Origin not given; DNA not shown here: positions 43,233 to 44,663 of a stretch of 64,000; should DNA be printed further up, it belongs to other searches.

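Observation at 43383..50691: Seven-gene co-directional operon: initiating PNPT, flippase, two GT2s, B12-radical SAM, SDR, SPASM-radical SAM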

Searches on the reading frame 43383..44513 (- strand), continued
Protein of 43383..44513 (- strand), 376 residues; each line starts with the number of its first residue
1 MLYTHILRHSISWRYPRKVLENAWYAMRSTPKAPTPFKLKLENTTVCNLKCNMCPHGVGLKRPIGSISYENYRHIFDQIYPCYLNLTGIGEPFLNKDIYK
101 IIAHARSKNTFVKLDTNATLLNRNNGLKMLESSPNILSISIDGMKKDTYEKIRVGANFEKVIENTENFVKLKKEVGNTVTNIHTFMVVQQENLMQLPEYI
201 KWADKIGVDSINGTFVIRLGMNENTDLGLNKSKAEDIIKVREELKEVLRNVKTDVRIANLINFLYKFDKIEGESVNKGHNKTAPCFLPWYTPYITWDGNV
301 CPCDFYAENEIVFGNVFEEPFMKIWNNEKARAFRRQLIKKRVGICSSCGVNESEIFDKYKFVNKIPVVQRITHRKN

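Call 32: fold_search(model_id=the predicted structure, library=pdb)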
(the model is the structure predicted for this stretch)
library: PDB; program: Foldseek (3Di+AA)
matches with E <= 10: 1658; with E <= 0.001: 135
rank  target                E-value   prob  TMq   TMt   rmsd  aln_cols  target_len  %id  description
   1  5v1s_A                8.3e-15  1.00  0.60  0.54   6.5       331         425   16  Crystal structure of Streptococcus suis SuiB bound to S-adenosylmethionine (released 2017-08-30)
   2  8hzv_C                5.9e-14  1.00  0.63  0.51   6.5       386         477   16  The crystal structure of a Radical SAM Enzyme DesII (released 2024-07-10)
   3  5v1t_A                9.3e-14  1.00  0.61  0.53   5.8       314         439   16  Crystal structure of Streptococcus suis SuiB bound to precursor peptide SuiA (released 2017-08-30)
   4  5v1q_A                9.9e-14  1.00  0.60  0.54   5.1       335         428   17  Crystal structure of Streptococcus suis SuiB (released 2017-08-30)
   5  7vob                  1.1e-13  1.00  0.62  0.70   4.8       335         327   16  The crystal structure of a Radical SAM Enzyme BlsE involved in the Biosynthesis of Blasticidin S (released 2022-05-04)
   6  5v1q_B                1.3e-13  1.00  0.58  0.51   6.6       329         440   16  Crystal structure of Streptococcus suis SuiB (released 2017-08-30)
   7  5why_A                1.8e-13  1.00  0.55  0.50   8.8       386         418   18  Structural Insights into Thioether Bond Formation in the Biosynthesis of Sactipeptides (released 2017-07-26)
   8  5v1s_B                2.2e-13  1.00  0.58  0.52   6.3       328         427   17  Crystal structure of Streptococcus suis SuiB bound to S-adenosylmethionine (released 2017-08-30)
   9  8hzy_B                2.5e-13  1.00  0.59  0.49   6.6       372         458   17  The crystal structure of a Radical SAM Enzyme DesII (released 2024-07-10)
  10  8hzv_A                4.7e-13  1.00  0.62  0.50   6.2       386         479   14  The crystal structure of a Radical SAM Enzyme DesII (released 2024-07-10)
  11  8hzy_A                4.7e-13  1.00  0.59  0.49   6.8       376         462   16  The crystal structure of a Radical SAM Enzyme DesII (released 2024-07-10)
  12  8hzv_D                1.2e-12  1.00  0.57  0.47   7.7       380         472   16  The crystal structure of a Radical SAM Enzyme DesII (released 2024-07-10)
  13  8hzv_B                1.4e-12  1.00  0.59  0.48   6.1       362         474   16  The crystal structure of a Radical SAM Enzyme DesII (released 2024-07-10)
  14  4k36_A                3.0e-12  1.00  0.56  0.56  10.0       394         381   19  His6 tagged anSMEcpe with bound AdoMet (released 2013-05-08)
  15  6efn                  5.0e-12  1.00  0.60  0.59   5.1       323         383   18  Structure of a RiPP maturase, SkfB (released 2018-10-24)
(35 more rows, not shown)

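Call 33: search_solved_structures(query=A1, max_evalue=0.01, show_alignments=3)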
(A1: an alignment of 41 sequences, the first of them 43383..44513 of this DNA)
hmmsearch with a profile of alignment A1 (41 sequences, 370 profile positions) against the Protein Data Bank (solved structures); distinct sequences matched with E-value up to 0.01: 16.
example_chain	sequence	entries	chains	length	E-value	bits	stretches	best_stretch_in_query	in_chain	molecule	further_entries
4m7t_A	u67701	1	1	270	1.3e-15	60.4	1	272-344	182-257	BtrN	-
4m7s_A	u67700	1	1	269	1.3e-15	60.4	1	273-346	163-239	BtrN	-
8hzv_A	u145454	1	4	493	1.2e-07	34.2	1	33-207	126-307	Radical S-Adenosyl-L-methionine Enzyme DesII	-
8hzy_A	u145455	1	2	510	1.3e-07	34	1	33-207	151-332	DesII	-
1tv7_A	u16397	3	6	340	1.6e-07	33.7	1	39-190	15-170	Molybdenum cofactor biosynthesis protein A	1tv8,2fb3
7vob_C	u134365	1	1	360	3.1e-07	32.8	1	46-161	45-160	Cytosylglucuronate decarboxylase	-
7voc_C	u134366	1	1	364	3.2e-07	32.8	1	46-161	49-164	Cytosylglucuronate decarboxylase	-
2fb2_A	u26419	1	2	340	4e-07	32.4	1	40-190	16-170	Molybdenum cofactor biosynthesis protein A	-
7tol_A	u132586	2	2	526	6.6e-07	31.7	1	41-218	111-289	glycerol dibiphytanyl glycerol tetraether - macrocyclic archaeol synthase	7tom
6efn_A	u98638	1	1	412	1.3e-06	30.8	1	34-299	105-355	Sporulation killing factor maturation protein SkfB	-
6c8v_A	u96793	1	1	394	6.5e-06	28.5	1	34-261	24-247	Coenzyme PQQ synthesis protein E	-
7wzv_A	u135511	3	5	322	0.00044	22.4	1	32-125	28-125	4Fe-4S cluster-binding domain-containing protein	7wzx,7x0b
7bi7_A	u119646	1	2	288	0.00065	21.9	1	47-155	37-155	FeMo cofactor biosynthesis protein NifB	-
7jmb_A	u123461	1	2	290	0.00066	21.9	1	47-155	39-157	Nitrogenase iron-molybdenum cofactor biosynthesis protein NifB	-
7jma_A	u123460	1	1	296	0.00067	21.8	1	47-155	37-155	Nitrogenase iron-molybdenum cofactor biosynthesis protein NifB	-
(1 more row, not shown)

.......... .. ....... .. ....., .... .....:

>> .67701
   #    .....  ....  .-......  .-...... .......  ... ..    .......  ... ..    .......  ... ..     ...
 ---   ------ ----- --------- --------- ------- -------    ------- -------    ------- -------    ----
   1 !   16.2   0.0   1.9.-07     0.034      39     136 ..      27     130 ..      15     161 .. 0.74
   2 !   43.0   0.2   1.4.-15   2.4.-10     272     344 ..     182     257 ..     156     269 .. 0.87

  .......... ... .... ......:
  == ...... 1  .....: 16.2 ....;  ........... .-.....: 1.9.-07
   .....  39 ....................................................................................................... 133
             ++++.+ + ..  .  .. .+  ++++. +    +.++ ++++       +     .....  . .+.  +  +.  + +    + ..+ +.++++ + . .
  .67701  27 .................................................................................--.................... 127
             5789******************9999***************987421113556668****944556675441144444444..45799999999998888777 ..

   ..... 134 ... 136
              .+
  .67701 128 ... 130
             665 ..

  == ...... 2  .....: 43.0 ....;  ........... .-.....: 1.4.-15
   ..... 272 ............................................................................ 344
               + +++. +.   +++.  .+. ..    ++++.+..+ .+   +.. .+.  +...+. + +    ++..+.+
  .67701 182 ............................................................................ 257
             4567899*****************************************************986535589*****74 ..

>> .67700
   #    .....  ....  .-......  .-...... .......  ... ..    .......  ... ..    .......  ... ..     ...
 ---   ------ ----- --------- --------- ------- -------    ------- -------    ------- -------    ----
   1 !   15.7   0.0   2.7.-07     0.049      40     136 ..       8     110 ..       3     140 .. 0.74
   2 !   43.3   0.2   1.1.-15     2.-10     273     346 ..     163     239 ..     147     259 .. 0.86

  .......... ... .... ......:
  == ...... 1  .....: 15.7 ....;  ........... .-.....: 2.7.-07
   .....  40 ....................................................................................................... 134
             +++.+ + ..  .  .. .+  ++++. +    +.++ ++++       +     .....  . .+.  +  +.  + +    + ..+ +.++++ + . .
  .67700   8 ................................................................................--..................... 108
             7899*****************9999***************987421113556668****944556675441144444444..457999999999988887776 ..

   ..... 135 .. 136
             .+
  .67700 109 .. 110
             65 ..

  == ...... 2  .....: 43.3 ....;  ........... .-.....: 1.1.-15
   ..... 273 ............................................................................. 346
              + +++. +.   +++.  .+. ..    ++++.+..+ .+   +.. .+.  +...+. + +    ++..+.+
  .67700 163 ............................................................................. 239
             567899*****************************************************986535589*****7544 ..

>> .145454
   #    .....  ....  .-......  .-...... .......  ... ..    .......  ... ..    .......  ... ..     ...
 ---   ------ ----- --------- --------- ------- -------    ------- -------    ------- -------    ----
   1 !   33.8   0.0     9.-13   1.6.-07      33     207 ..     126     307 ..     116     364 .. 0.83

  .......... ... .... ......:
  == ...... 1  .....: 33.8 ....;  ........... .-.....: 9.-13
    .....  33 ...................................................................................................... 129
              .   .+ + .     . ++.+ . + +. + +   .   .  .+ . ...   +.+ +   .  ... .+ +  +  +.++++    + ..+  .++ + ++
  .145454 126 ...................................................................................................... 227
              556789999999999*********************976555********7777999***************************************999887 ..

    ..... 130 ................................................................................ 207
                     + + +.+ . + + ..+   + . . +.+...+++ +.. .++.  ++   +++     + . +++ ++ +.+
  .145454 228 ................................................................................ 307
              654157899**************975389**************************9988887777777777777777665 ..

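Call 53: search_protein_families(library=pfam, proteins=[L078:5968-7542:+, L078:7539-9944:+, L078:9941-11074:+, L078:11052-12152:+, L013:2646-4109:+, L013:4179-5771:+, L013:5778-8264:+, L065:6949-8448:+, L065:9224-10996:+, L065:11353-12471:-], max_evalue=0.00001)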
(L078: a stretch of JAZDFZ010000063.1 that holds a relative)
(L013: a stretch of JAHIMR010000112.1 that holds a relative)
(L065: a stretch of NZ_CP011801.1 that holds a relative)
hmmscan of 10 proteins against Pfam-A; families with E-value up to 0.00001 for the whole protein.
L078:5968-7542:+ (524 aa): 1 family
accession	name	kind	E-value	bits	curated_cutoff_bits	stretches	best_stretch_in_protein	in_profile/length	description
PF13231.12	PMT_2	-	2e-10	41.5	26.1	1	66-219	6-156/160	Dolichyl-phosphate-mannose-protein mannosyltransferase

L078:7539-9944:+ (801 aa): 0 families

L078:9941-11074:+ (377 aa): 2 families
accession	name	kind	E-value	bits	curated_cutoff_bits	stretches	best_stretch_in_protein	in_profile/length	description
PF13186.11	SPASM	-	3e-18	66.3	21.5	1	280-346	1-67/67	Iron-sulfur cluster-binding domain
PF04055.27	Radical_SAM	-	4.9e-11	43.5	29.5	1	47-178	1-142/166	Radical SAM superfamily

L078:11052-12152:+ (366 aa): 1 family
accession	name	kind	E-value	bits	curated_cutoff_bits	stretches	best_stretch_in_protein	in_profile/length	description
PF07676.18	PD40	-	4.8e-07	30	20.9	0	180-201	11-33/38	WD40-like Beta Propeller Repeat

L013:2646-4109:+ (487 aa): 3 families
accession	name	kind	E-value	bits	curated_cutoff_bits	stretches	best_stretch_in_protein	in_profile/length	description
PF02518.31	HATPase_c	-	7e-25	88.1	26.4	1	378-485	2-109/111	Histidine kinase-, DNA gyrase B-, and HSP90-like ATPase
PF00512.31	HisKA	-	1.1e-19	70.6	26.9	1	264-331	1-66/66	His Kinase A (phospho-acceptor) domain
PF00672.30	HAMP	-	3.7e-13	50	25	1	202-252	2-52/53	HAMP domain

L013:4179-5771:+ (530 aa): 1 family
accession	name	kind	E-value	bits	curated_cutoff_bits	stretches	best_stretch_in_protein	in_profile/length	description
PF13231.12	PMT_2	-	7e-13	49.5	26.1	1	77-227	8-155/160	Dolichyl-phosphate-mannose-protein mannosyltransferase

L013:5778-8264:+ (828 aa): 0 families

L065:6949-8448:+ (499 aa): 2 families
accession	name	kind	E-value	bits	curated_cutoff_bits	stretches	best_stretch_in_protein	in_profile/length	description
PF00294.29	PfkB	-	5.4e-32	111.8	25.8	1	24-326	3-298/302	pfkB family carbohydrate kinase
PF01467.32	CTP_transf_like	-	2.7e-18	66.9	21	1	363-461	1-95/133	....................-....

L065:9224-10996:+ (590 aa): 2 families
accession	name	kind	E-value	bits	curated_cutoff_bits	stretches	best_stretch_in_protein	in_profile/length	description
PF04055.27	Radical_SAM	-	1.2e-17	65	29.5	1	268-432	2-164/166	Radical SAM superfamily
PF13186.11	SPASM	-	5.6e-13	49.4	21.5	1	518-583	1-66/67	Iron-sulfur cluster-binding domain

L065:11353-12471:- (372 aa): 0 families

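Call 54: find_encoding_contigs(protein=P0100, flank=8000, max_places=1)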
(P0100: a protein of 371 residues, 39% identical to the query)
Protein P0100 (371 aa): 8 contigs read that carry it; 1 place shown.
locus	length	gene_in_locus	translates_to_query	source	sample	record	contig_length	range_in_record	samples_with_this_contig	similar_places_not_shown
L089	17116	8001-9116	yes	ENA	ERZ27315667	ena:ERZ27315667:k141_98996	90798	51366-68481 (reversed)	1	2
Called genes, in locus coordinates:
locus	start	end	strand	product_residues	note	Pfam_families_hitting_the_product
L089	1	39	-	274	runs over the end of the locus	PF01008:IF-2B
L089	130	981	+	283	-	PF01944:SpoIIM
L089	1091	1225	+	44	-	PF01155:HypA (weak), PF23455:DUF7129 (weak), PF13248:Zn_ribbon_3 (faint)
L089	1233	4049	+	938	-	PF02516:STT3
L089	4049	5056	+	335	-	PF00953:Glycos_transf_4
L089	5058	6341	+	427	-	PF01943:Polysacc_synt, PF13440:Polysacc_synt_3 (weak)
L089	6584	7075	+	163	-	-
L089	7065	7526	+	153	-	PF08660:Alg14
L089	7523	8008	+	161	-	PF04101:Glyco_tran_28_C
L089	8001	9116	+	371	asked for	PF04055:Radical_SAM, PF13186:SPASM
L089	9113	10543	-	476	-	PF02310:B12-binding, PF04055:Radical_SAM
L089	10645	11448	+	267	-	PF00459:Inositol_P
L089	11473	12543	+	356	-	PF13641:Glyco_tranf_2_3, PF13704:Glyco_tranf_2_4 (faint), PF00535:Glycos_transf_2, PF10111:Glyco_tranf_2_2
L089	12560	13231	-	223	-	-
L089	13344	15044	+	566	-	PF00155:Aminotran_1_2, PF01041:DegT_DnrJ_EryC1, PF00266:Aminotran_5 (weak), PF01053:Cys_Met_Meta_PP, PF01212:Beta_elim_lyase, PF00908:dTDP_sugar_isom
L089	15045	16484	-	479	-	PF02310:B12-binding, PF04055:Radical_SAM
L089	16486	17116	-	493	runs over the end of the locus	PF02310:B12-binding, PF04055:Radical_SAM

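Call 55: find_encoding_contigs(protein=P0110, flank=8000, max_places=1)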
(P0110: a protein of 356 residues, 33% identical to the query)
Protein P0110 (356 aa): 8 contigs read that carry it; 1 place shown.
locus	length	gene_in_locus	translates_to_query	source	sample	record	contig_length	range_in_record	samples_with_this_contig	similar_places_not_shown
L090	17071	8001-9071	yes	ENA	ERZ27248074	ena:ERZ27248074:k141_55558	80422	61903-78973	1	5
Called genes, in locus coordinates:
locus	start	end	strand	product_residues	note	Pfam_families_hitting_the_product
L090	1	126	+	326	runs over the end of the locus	PF01408:GFO_IDH_MocA, PF02894:GFO_IDH_MocA_C, PF22725:GFO_IDH_MocA_C3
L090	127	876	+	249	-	PF00535:Glycos_transf_2, PF13641:Glyco_tranf_2_3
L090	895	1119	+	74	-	-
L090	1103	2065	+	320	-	PF01073:3Beta_HSD, PF01370:Epimerase, PF02719:Polysacc_synt_2, PF04321:RmlD_sub_bind (weak), PF07993:NAD_binding_4 (faint), PF16363:GDP_Man_Dehyd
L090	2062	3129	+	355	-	PF02655:ATP-grasp_3, PF15632:ATPgrasp_Ter (weak)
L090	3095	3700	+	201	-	PF00702:Hydrolase, PF12710:HAD (weak), PF13419:HAD_2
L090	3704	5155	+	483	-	PF02310:B12-binding, PF04055:Radical_SAM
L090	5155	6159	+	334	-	PF01073:3Beta_HSD, PF01370:Epimerase, PF02719:Polysacc_synt_2, PF04321:RmlD_sub_bind, PF07993:NAD_binding_4, PF16363:GDP_Man_Dehyd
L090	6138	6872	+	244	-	PF05219:DREV (weak), PF13489:Methyltransf_23, PF08241:Methyltransf_11, PF08242:Methyltransf_12, PF13649:Methyltransf_25 (weak), PF13847:Methyltransf_31 (weak)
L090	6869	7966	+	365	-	PF01041:DegT_DnrJ_EryC1, PF00266:Aminotran_5, PF01212:Beta_elim_lyase, PF01053:Cys_Met_Meta_PP (weak)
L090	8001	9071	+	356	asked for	PF04055:Radical_SAM, PF13186:SPASM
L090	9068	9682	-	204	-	PF13489:Methyltransf_23, PF07021:MetW, PF13847:Methyltransf_31, PF08241:Methyltransf_11, PF08242:Methyltransf_12, PF13649:Methyltransf_25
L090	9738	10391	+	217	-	PF13489:Methyltransf_23, PF08241:Methyltransf_11 (weak), PF08242:Methyltransf_12 (weak)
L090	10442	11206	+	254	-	PF01522:Polysacc_deac_1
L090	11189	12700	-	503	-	PF01943:Polysacc_synt, PF13440:Polysacc_synt_3, PF03023:MurJ (weak)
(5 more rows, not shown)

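Call 56: find_encoding_contigs(protein=P0112, flank=8000, max_places=1)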
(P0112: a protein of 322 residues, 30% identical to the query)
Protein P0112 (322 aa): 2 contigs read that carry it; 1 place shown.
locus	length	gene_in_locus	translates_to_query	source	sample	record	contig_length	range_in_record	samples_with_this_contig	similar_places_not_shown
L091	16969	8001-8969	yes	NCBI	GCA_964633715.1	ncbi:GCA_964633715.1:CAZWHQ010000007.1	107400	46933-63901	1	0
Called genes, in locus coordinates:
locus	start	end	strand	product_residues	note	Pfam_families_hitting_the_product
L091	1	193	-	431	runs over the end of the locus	PF08245:Mur_ligase_M, PF27239:FOL3_C, PF02875:Mur_ligase_C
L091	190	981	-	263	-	PF17848:Zn_ribbon_ACC, PF01039:Carboxyl_trans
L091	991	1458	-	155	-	PF00072:Response_reg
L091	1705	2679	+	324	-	PF00535:Glycos_transf_2, PF10111:Glyco_tranf_2_2 (weak)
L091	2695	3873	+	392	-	PF13439:Glyco_transf_4, PF13579:Glyco_trans_4_4, PF00534:Glycos_transf_1, PF13692:Glyco_trans_1_4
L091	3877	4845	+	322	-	PF01073:3Beta_HSD, PF01370:Epimerase, PF02719:Polysacc_synt_2, PF04321:RmlD_sub_bind, PF05368:NmrA, PF13460:NAD_binding_10, PF16363:GDP_Man_Dehyd, PF07993:NAD_binding_4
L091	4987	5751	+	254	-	PF01209:Ubie_methyltran, PF13489:Methyltransf_23, PF08003:Methyltransf_9, PF06325:PrmA (weak), PF13847:Methyltransf_31, PF08241:Methyltransf_11, PF08242:Methyltransf_12, PF13649:Methyltransf_25, +1 more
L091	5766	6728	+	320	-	PF00930:DPPIV_N (weak), PF26549:Tricorn_N, PF07676:PD40 (weak), PF26549:Tricorn_N, PF07676:PD40 (weak), PF26550:Tricorn_2nd (weak), PF07676:PD40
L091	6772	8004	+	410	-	PF00375:SDF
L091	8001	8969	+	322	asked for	PF04055:Radical_SAM, PF13186:SPASM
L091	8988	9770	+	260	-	PF00398:RrnaAD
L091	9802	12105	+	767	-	PF13491:FtsK_4TM, PF17854:FtsK_alpha, PF01580:FtsK_SpoIIIE, PF09397:FtsK_gamma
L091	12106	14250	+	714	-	PF02589:LUD_dom, PF13187:Fer4_9 (faint), PF13183:Fer4_8, PF02754:CCG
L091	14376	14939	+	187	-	PF07638:Sigma70_ECF (weak), PF04542:Sigma70_r2, PF08281:Sigma70_r4_2, PF04545:Sigma70_r4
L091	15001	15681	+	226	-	-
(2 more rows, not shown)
